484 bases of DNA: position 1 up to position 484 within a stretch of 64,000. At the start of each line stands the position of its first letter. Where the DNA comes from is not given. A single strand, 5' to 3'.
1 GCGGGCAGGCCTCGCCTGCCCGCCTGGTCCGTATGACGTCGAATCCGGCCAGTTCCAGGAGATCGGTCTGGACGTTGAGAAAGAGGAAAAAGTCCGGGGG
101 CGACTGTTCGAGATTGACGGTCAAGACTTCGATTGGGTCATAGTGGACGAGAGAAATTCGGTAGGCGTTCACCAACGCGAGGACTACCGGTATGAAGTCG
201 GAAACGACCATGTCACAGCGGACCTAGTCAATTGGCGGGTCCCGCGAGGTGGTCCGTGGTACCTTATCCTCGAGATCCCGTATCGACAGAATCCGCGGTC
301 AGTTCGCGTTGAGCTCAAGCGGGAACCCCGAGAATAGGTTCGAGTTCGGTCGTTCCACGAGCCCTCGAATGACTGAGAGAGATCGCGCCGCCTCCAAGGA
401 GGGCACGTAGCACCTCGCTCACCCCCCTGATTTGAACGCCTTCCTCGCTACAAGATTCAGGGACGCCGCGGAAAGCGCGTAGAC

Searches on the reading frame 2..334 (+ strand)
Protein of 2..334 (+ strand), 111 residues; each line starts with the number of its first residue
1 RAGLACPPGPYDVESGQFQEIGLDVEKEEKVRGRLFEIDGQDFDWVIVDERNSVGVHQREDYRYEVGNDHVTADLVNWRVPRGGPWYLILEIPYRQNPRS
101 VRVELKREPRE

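Call 58: search_protein_families(library=pfam, alignment_id=A2, max_evalue=0.001)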
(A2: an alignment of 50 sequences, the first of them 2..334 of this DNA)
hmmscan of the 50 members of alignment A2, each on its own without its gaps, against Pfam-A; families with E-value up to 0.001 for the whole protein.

A. member 1, window:2-334:+ (111 aa): 0 families

B. families by the number of members that match (of 50 scanned): 101 families (the first 25 are shown)
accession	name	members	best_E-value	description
PF00535.33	Glycos_transf_2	3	6.1e-25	Glycosyl transferase family 2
PF13641.12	Glyco_tranf_2_3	3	6.3e-17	Glycosyltransferase like family 2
PF13424.12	TPR_12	2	1.3e-24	Tetratricopeptide repeat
PF13649.12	Methyltransf_25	2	1.9e-23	Methyltransferase domain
PF07719.23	TPR_2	2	6.2e-07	Tetratricopeptide repeat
PF13181.12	TPR_8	2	3.8e-05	Tetratricopeptide repeat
PF05175.20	MTS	2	0.00025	Methyltransferase small domain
PF00171.27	Aldedh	1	9.8e-159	Aldehyde dehydrogenase family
PF04123.18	DUF373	1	2.8e-89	Domain of unknown function (DUF373)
PF01977.22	UbiD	1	1.8e-81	3-octaprenyl-4-hydroxybenzoate carboxy-lyase Rift-related domain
PF00208.27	ELFV_dehydrog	1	1.4e-79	Glutamate/Leucine/Phenylalanine/Valine dehydrogenase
PF00206.25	Lyase_1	1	2.5e-74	Lyase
PF00152.25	tRNA-synt_2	1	2.1e-66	tRNA synthetases class II (D, K and N)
PF02812.23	ELFV_dehydrog_N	1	5.6e-61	Glu/Leu/Phe/Val dehydrogenase, dimerisation domain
PF01071.24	GARS_A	1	9.7e-51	Phosphoribosylglycinamide synthetase, ATP-grasp (A) domain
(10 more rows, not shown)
